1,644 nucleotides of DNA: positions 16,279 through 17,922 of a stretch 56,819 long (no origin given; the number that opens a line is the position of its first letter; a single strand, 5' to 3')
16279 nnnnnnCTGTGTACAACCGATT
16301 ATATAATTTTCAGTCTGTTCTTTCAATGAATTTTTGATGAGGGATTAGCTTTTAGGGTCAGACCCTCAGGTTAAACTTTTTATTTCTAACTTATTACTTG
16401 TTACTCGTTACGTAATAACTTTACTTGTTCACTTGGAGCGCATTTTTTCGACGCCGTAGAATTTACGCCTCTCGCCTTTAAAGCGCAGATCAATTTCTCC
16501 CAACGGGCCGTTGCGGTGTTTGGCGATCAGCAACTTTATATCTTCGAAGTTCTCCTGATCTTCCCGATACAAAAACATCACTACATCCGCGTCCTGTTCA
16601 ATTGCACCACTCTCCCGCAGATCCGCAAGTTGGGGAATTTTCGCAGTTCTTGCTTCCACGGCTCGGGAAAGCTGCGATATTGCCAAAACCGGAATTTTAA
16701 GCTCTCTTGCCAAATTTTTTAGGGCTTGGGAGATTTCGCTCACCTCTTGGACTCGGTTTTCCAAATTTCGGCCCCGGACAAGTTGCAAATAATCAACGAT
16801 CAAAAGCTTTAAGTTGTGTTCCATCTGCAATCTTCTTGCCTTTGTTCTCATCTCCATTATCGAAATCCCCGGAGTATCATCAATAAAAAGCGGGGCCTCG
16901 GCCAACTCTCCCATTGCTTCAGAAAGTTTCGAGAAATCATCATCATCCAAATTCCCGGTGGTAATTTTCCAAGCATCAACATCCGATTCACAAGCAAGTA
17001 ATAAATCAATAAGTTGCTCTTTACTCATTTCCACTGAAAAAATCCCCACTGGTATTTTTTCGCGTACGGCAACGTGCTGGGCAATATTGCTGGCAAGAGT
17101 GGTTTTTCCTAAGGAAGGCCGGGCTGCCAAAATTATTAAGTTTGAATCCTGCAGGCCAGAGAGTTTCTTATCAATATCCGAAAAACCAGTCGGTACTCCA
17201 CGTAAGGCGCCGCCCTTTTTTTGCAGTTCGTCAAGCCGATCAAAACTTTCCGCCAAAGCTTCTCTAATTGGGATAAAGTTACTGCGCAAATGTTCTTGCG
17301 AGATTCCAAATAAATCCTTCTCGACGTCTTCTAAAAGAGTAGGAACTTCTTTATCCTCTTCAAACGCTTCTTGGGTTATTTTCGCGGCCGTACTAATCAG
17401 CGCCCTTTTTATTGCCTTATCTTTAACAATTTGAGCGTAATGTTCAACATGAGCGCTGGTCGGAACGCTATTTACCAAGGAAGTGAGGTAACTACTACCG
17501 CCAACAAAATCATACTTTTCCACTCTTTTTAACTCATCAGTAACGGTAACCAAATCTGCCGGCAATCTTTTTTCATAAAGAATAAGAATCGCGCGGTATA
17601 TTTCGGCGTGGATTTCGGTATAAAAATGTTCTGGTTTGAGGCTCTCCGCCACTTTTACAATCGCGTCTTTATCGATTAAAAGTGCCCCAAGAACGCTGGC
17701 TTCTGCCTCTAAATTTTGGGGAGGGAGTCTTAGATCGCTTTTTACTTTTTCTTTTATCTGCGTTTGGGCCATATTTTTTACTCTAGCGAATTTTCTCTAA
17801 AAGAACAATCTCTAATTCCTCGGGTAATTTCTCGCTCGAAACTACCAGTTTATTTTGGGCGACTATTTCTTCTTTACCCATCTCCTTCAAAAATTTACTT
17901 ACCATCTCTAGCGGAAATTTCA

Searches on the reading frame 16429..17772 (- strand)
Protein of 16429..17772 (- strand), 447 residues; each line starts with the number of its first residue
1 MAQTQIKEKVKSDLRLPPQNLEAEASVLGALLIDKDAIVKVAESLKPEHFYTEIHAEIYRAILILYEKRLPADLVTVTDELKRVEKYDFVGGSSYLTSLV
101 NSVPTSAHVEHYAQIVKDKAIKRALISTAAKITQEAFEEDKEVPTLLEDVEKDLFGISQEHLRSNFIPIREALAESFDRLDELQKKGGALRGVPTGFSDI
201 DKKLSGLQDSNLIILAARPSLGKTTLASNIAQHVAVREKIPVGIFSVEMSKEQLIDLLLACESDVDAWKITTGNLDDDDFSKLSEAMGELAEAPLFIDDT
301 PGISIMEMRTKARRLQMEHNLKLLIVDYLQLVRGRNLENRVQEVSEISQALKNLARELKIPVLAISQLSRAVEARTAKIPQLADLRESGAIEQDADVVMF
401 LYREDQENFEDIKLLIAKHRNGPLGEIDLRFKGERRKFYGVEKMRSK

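Call 34: search_protein_families(library=pfam, proteins=[window:16429-17772:-], max_evalue=0.001)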
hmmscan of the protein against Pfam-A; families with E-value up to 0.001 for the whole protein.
window:16429-17772:- (447 aa): 5 families
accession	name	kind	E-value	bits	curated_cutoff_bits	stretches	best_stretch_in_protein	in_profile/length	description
PF03796.21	DnaB_C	-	6.8e-101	337.4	27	1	192-438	1-253/255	DnaB-like helicase C terminal domain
PF00772.26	DnaB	-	1e-35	122.3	23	1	17-118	2-103/103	DnaB-like helicase N terminal domain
PF13481.12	AAA_25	-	5.6e-14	52.7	27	1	209-368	32-190/195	AAA domain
PF06745.19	ATPase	-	0.0002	21.3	26.6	1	193-389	1-183/231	KaiC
PF20720.3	nSTAND3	-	0.00082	19.5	27.2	0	203-244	10-51/155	Novel STAND NTPase 3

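Call 35: find_related_loci(query=window:16429-17772:-, collection=genome_contigs, flank=1000)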
Query window:16429-17772:- (447 aa) in genome_contigs; peptide patterns used: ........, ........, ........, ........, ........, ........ (x = any residue, [..] = any of these).
183 stretches matched a pattern; 127 encode a relative of the query (tblastn E <= 1e-3); the best 80 are kept; 80 distinct loci.
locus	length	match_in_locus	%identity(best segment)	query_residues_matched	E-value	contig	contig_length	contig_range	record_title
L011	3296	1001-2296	79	15-446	0e+0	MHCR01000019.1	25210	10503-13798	MAG: Candidatus Woykebacteria bacterium RBG_16_39_9b RBG_16_scaffold_3569, whole genome shotgun sequence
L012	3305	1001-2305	79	12-446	0e+0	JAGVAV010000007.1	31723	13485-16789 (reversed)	MAG: Candidatus Woesebacteria bacterium isolate DeMMO6_50 c_000000006453, whole genome shotgun sequence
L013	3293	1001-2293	77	15-445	0e+0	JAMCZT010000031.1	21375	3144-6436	MAG: Patescibacteria group bacterium isolate FK_Sedi_B_Bin.292 NODE_8412_length_21375_cov_19.7248, whole genome shotgun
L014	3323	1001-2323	76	5-445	0e+0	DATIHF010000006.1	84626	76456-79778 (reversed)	MAG TPA_asm: Candidatus Saccharimonadales bacterium isolate SMAG_U15631 k141_63947, whole genome shotgun sequence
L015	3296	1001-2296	77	15-446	0e+0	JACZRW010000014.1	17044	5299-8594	MAG: Patescibacteria group bacterium isolate B106T1L10 B106T1L10_NODE4887, whole genome shotgun sequence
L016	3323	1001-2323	76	5-445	0e+0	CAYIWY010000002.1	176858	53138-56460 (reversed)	MAG TPA_asm: uncultured Gammaproteobacteria bacterium isolate ERP119705_co4_291 genome assembly, contig: NODE_13_length_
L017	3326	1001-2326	76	5-446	0e+0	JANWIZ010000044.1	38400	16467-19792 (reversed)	MAG: Patescibacteria group bacterium isolate CRAIB_MAG54 c_000000101215, whole genome shotgun sequence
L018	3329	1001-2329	75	4-446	0e+0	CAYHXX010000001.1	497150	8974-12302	MAG TPA_asm: uncultured Gammaproteobacteria bacterium isolate ERP119705_co16_46 genome assembly, contig: NODE_4_length_4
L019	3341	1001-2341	76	1-445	0e+0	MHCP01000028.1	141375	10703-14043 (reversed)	MAG: Candidatus Woykebacteria bacterium RBG_13_40_15 RBG_13_scaffold_5, whole genome shotgun sequence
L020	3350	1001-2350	74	2-445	0e+0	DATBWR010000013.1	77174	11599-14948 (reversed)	MAG TPA_asm: Candidatus Nanoarchaeia archaeon isolate SMAG_U7546 k141_402789, whole genome shotgun sequence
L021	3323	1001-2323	75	4-443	0e+0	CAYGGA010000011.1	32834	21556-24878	MAG TPA_asm: uncultured Gammaproteobacteria bacterium isolate ERP113451_co3_23 genome assembly, contig: NODE_901_length_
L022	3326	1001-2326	73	7-446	0e+0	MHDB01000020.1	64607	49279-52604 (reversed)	MAG: Candidatus Woykebacteria bacterium RIFCSPLOWO2_01_FULL_43_14 rifcsplowo2_01_scaffold_2503, whole genome shotgun seq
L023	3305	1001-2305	70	14-447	0e+0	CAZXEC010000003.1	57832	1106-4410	MAG TPA_asm: uncultured Gammaproteobacteria bacterium isolate binchicken_co110_1207 genome assembly, contig: NODE_1340_l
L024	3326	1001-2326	67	3-445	0e+0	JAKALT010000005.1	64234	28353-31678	MAG: bacterium isolate WY5.bin133 NODE_671_length_64234_cov_2.010124, whole genome shotgun sequence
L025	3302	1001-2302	67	12-445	0e+0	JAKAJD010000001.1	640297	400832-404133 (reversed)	MAG: bacterium isolate WY3.bin73 NODE_5_length_640297_cov_3.520291, whole genome shotgun sequence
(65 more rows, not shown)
